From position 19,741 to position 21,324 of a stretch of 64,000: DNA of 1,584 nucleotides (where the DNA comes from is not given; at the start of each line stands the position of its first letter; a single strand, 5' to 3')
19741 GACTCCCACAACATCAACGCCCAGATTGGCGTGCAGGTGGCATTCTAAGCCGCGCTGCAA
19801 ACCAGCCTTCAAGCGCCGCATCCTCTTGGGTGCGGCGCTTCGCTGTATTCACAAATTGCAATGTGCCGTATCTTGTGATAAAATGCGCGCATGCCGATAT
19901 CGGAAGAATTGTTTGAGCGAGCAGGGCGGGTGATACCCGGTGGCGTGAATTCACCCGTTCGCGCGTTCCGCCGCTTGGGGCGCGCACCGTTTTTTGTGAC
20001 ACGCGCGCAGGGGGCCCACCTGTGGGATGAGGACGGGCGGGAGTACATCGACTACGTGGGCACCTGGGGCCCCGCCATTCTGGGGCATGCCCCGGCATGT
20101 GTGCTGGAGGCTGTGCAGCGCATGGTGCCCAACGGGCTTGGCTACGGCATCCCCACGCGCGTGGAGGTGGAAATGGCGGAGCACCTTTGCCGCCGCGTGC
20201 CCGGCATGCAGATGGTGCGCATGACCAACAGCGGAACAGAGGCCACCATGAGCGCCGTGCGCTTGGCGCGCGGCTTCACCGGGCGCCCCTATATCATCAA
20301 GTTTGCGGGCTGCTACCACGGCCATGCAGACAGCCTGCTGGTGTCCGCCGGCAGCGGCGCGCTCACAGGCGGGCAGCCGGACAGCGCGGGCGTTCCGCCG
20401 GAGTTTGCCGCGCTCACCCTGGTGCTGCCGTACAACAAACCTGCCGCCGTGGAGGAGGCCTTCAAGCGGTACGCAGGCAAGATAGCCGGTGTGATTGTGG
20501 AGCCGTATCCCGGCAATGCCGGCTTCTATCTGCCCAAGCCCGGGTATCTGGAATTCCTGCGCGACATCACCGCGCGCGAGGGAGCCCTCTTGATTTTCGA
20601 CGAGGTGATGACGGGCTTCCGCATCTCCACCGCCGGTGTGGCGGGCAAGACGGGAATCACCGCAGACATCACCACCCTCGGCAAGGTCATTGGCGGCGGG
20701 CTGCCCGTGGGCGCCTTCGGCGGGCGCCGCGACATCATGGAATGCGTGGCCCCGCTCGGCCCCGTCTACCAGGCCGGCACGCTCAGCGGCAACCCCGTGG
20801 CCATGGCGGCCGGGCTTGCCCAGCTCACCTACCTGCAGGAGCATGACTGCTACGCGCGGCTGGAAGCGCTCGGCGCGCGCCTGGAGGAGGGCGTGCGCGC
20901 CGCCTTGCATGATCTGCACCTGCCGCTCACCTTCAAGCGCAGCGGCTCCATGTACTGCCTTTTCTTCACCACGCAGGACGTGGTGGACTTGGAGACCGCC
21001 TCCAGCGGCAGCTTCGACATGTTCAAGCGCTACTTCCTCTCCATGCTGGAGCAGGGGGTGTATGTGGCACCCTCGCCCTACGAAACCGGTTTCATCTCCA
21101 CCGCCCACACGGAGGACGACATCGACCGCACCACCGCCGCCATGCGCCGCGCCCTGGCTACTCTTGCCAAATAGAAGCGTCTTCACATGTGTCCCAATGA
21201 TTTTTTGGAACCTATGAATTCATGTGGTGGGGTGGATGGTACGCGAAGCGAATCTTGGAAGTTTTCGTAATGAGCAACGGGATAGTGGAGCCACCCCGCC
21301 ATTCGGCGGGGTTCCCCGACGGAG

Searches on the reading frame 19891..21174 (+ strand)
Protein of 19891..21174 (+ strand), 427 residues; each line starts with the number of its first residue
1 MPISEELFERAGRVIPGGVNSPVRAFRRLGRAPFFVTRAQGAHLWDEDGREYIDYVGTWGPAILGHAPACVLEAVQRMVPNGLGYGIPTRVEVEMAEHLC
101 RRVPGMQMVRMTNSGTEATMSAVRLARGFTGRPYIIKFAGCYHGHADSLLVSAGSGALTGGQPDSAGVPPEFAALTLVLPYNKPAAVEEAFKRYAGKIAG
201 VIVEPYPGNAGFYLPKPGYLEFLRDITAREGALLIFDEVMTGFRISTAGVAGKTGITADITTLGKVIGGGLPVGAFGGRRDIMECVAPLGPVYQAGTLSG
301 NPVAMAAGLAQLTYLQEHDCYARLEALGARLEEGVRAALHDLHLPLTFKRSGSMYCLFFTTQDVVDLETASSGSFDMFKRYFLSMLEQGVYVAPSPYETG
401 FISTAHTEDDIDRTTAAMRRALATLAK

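Call 22: find_encoding_contigs(protein=window:19891-21174:+, flank=3000, max_places=10)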
Protein window:19891-21174:+ (427 aa): no gene with exactly this product is on record in the collection.

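Call 23: find_homologous_proteins(query=window:19891-21174:+, max_evalue=1e-100)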
Query window:19891-21174:+ (427 aa): 7998 proteins with E <= 1e-100 among 8000 candidates; the best 120 are listed.
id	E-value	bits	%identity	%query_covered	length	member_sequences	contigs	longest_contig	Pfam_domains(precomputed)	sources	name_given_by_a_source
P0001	2.7e-271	918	95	100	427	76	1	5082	PF00202.28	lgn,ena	-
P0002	5.0e-242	821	85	99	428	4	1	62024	PF00202.28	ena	-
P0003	6.6e-237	804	84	97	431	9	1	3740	PF00202.28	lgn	-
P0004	1.9e-236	803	84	99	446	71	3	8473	PF00202.28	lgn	-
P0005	2.3e-236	802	83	97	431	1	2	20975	PF00202.28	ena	-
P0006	5.5e-236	801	83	97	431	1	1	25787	PF00202.28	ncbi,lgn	-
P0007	1.3e-235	800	82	100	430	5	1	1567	PF00202.28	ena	-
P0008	2.3e-235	799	84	97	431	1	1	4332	PF00202.28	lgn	-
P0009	8.7e-235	797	82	97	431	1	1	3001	PF00202.28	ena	-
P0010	6.0e-232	788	82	100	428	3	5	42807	PF00202.28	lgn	-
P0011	2.2e-231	786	83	98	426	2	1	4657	PF00202.28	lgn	-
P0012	3.0e-231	786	82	99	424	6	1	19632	PF00202.28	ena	-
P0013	1.7e-230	783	80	99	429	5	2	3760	PF00202.28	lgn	-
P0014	2.1e-230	783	81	100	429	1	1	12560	PF00202.28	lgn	-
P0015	2.2e-230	783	82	99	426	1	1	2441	PF00202.28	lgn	-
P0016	3.1e-230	782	81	99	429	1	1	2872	PF00202.28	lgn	-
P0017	5.1e-230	782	82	99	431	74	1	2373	PF00202.28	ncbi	-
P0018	8.7e-230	781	82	99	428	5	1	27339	PF00202.28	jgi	-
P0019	1.1e-229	780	81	100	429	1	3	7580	PF00202.28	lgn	-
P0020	1.3e-229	780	81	99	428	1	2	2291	PF00202.28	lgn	-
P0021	2.2e-229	779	82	98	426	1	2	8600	PF00202.28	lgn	-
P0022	2.6e-229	779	82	98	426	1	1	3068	PF00202.28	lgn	-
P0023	2.9e-229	779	82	99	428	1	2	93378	PF00202.28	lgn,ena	-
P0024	3.0e-229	779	82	99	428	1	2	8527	PF00202.28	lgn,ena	-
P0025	3.2e-229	779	82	97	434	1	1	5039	PF00202.28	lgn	-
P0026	4.0e-229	779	82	99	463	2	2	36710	PF00202.28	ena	-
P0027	4.7e-229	778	82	99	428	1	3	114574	PF00202.28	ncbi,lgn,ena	-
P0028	5.6e-229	778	83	96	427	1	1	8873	PF00202.28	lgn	-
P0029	6.1e-229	778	82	98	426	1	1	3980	PF00202.28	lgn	-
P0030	8.9e-229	777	81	99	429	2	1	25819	PF00202.28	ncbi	-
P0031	1.5e-228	777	82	98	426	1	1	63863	PF00202.28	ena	-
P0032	2.9e-228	776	82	99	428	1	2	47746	PF00202.28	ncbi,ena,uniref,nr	ncbi:MAG TPA: glutamate-1-semialdehyde 2,1-aminomutase [Candidatus Akkermansia intestinigallinarum]|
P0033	2.9e-228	776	82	99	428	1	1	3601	PF00202.28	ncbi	-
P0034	4.0e-228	775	82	96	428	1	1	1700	PF00202.28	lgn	-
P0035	4.1e-228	775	82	99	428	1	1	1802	PF00202.28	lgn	-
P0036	4.9e-228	775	82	99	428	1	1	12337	PF00202.28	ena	-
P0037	5.0e-228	775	82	99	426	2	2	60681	PF00202.28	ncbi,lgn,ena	-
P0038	6.5e-228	775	81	97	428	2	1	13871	PF00202.28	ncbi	-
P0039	9.1e-228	774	80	100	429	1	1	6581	PF00202.28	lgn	-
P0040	1.2e-227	774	81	97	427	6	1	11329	PF00202.28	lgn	-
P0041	1.3e-227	774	80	100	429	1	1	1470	PF00202.28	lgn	-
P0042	1.4e-227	774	80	99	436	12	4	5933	PF00202.28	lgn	-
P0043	1.6e-227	773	81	99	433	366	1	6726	PF00202.28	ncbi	-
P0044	2.0e-227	773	82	99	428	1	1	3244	PF00202.28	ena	-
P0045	2.1e-227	773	82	96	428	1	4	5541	PF00202.28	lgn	-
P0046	3.6e-227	772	81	97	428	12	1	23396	PF00202.28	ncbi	-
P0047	4.6e-227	772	81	97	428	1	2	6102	PF00202.28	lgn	-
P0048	4.9e-227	772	81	99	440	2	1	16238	PF00202.28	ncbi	-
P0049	7.9e-227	771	81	97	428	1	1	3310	PF00202.28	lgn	-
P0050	9.8e-227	771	81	96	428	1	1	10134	PF00202.28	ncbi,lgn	-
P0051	1.0e-226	771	80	99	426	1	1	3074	PF00202.28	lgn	-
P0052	1.1e-226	771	81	97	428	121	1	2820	PF00202.28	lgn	-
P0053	1.5e-226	770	81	98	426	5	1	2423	PF00202.28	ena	-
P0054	1.6e-226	770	80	99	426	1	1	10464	PF00202.28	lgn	-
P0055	1.8e-226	770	81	97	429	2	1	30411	PF00202.28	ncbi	-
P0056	2.3e-226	770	80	99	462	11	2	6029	PF00202.28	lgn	-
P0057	2.8e-226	769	81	98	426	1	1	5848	PF00202.28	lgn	-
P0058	3.7e-226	769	80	99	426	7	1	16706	PF00202.28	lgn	-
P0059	4.0e-226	769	78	100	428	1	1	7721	PF00202.28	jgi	-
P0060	5.2e-226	768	80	99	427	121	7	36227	PF00202.28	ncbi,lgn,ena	-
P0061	7.3e-226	768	78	100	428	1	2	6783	PF00202.28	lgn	-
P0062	8.1e-226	768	80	99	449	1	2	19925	PF00202.28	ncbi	-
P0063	8.3e-226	768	81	97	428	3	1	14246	PF00202.28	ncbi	-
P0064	9.4e-226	767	81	98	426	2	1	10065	PF00202.28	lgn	-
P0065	1.4e-225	767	80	100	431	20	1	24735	PF00202.28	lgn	-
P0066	1.9e-225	766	81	97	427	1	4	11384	PF00202.28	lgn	-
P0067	2.0e-225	766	81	99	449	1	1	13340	PF00202.28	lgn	-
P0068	4.4e-225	765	81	96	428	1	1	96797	PF00202.28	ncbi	-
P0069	5.7e-225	765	78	100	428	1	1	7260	PF00202.28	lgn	-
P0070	7.5e-225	765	79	99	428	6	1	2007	PF00202.28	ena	-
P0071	9.1e-225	764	81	96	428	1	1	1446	PF00202.28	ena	-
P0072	2.2e-224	763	80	96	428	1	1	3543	PF00202.28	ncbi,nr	ncbi:MAG: glutamate-1-semialdehyde 2,1-aminomutase [Akkermansia sp.]|nr:glutamate-1-semialdehyde 2,1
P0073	5.6e-224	762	80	97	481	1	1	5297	PF00202.28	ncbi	-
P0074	9.3e-224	761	80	96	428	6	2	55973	PF00202.28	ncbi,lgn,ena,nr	ncbi:MAG: glutamate-1-semialdehyde 2,1-aminomutase [Akkermansia sp.]|nr:glutamate-1-semialdehyde 2,1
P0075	1.7e-223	760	80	97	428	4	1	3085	PF00202.28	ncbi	-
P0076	1.8e-223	760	80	96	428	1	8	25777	PF00202.28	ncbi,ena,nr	ncbi:MAG: glutamate-1-semialdehyde 2,1-aminomutase [Akkermansia sp.]|nr:glutamate-1-semialdehyde 2,1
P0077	2.4e-223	760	80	97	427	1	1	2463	PF00202.28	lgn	-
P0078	2.6e-223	759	80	97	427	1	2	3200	PF00202.28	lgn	-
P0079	5.7e-223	758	80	96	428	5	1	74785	PF00202.28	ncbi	-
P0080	8.5e-223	758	80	97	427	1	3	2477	PF00202.28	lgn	-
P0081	2.1e-222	756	79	99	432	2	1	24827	PF00202.28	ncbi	-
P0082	2.9e-222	756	80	99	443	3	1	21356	PF00202.28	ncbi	-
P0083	6.4e-222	755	79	99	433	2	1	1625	PF00202.28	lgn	-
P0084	1.2e-221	754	80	96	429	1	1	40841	PF00202.28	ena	-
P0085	1.3e-221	754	79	100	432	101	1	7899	PF00202.28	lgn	-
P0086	1.7e-221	753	80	96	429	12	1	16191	PF00202.28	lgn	-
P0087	3.0e-221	753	80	96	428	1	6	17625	PF00202.28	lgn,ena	-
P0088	4.8e-221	752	79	99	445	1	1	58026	PF00202.28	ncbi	-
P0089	5.5e-221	752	79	96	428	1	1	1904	PF00202.28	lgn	-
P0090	6.0e-221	752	79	99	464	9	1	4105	PF00202.28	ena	-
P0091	1.4e-220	750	80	97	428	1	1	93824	PF00202.28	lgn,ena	-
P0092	1.4e-220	750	79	97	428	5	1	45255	PF00202.28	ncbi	-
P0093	1.8e-220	750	79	96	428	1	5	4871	PF00202.28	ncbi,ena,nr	ncbi:MAG: glutamate-1-semialdehyde 2,1-aminomutase [Akkermansia sp.]|nr:glutamate-1-semialdehyde 2,1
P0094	1.9e-220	750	80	96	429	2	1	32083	PF00202.28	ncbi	ncbi:MAG: glutamate-1-semialdehyde 2,1-aminomutase [Akkermansia sp.]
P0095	2.3e-220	750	79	97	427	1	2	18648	PF00202.28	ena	-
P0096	2.4e-220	750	78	100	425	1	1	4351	PF00202.28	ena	-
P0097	2.5e-220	750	78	99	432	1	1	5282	PF00202.28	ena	-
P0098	2.6e-220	750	78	99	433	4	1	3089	PF00202.28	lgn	-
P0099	3.3e-220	749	79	97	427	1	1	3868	PF00202.28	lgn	-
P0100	1.1e-219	747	79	97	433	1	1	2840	PF00202.28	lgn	-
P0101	4.8e-219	745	78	100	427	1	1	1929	PF00202.28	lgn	-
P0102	9.1e-219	744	78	100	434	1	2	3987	PF00202.28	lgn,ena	-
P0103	1.2e-218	744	77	99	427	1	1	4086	PF00202.28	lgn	-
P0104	1.4e-218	744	77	100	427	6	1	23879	PF00202.28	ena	-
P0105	1.8e-218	744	77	100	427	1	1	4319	PF00202.28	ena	-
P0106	2.2e-218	743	77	100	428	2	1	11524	PF00202.28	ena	-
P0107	4.3e-218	742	78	100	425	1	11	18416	PF00202.28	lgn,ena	-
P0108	7.8e-218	741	78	100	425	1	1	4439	PF00202.28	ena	-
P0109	1.1e-217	741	78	100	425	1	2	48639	PF00202.28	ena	-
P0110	1.1e-217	741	78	100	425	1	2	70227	PF00202.28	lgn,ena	-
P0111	1.4e-217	741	78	100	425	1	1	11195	PF00202.28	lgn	-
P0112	1.5e-217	741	77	100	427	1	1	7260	PF00202.28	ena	-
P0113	1.5e-217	740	78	100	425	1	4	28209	PF00202.28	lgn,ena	-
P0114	1.9e-217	740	78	100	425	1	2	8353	PF00202.28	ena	-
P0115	2.0e-217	740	78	100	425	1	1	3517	PF00202.28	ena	-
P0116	3.5e-217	739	78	100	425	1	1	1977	PF00202.28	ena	-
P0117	4.4e-217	739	77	100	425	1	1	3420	PF00202.28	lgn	-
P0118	7.0e-217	738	80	93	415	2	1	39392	PF00202.28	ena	-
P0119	7.1e-217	738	78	100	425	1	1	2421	PF00202.28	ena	-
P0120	9.3e-217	738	77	100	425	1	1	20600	PF00202.28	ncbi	-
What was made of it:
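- Checked: hemL: the ORF 19891-21174 is HemL (PF00202; relatives are named glutamate-1-semialdehyde 2,1-aminomutase; call 23).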

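Call 24: find_encoding_contigs(protein=P0001, flank=3000, max_places=10)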
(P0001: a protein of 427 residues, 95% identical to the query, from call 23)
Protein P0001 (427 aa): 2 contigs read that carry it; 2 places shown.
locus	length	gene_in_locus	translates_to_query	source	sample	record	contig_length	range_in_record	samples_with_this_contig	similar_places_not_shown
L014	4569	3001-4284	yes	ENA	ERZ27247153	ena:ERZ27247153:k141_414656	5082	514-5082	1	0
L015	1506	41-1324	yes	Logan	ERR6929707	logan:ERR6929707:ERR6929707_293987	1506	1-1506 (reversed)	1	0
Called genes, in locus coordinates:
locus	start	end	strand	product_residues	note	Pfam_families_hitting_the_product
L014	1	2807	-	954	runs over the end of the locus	PF24521:Ank_KRIT1, PF12796:Ank_2, PF13606:Ank_3 (faint), PF13637:Ank_4 (faint), PF12796:Ank_2, PF00023:Ank (weak), PF13857:Ank_5 (weak), PF12796:Ank_2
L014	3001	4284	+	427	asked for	PF00202:Aminotran_3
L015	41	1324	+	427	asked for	PF00202:Aminotran_3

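Call 25: find_encoding_contigs(protein=P0002, flank=3000, max_places=4)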
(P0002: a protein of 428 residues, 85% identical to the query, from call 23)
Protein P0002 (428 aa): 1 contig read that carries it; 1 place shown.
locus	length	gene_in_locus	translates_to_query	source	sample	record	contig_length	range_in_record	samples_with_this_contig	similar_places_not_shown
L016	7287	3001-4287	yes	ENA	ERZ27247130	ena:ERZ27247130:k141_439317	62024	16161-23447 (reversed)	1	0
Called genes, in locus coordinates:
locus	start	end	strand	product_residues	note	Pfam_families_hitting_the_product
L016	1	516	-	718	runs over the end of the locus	PF00521:DNA_topoisoIV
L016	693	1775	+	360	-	PF01264:Chorismate_synt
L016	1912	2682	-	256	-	PF13398:Peptidase_M50B (weak), PF02163:Peptidase_M50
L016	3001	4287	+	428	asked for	PF00202:Aminotran_3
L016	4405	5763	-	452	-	PF02812:ELFV_dehydrog_N, PF00208:ELFV_dehydrog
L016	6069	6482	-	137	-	PF08378:NERD (weak), PF02021:UPF0102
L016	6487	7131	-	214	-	PF01351:RNase_HII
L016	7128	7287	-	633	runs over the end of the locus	-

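Call 26: find_encoding_contigs(protein=P0004, flank=3000, max_places=4)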
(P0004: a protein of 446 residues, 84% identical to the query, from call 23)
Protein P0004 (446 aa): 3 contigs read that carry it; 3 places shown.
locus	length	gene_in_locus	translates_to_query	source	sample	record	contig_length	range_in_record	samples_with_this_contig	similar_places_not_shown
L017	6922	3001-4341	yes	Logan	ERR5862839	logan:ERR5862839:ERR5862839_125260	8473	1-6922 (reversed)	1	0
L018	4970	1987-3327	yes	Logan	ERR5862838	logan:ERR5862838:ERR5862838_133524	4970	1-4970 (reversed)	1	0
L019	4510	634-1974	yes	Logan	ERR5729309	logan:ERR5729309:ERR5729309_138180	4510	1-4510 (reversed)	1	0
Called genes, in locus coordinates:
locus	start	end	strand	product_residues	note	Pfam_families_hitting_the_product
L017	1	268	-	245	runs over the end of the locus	PF20260:PUA_4, PF04452:Methyltrans_RNA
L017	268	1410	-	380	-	PF00226:DnaJ, PF01556:DnaJ_C, PF15777:Anti-TRAP (faint), PF00684:DnaJ_CXXCXGXG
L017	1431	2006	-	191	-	PF01025:GrpE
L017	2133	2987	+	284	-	PF00561:Abhydrolase_1, PF12146:Hydrolase_4 (weak), PF12697:Abhydrolase_6 (weak)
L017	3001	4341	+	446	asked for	PF00202:Aminotran_3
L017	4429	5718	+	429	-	PF13393:tRNA-synt_His, PF00587:tRNA-synt_2b, PF13393:tRNA-synt_His, PF03129:HGTP_anticodon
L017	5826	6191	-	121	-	PF01757:Acyl_transf_3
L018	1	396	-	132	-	?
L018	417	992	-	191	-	PF01025:GrpE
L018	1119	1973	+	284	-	PF00561:Abhydrolase_1, PF12146:Hydrolase_4 (weak), PF12697:Abhydrolase_6 (weak)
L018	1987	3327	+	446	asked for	PF00202:Aminotran_3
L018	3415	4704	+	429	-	PF13393:tRNA-synt_His, PF00587:tRNA-synt_2b, PF13393:tRNA-synt_His, PF03129:HGTP_anticodon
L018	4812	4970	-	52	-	?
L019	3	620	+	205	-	?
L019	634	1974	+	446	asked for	PF00202:Aminotran_3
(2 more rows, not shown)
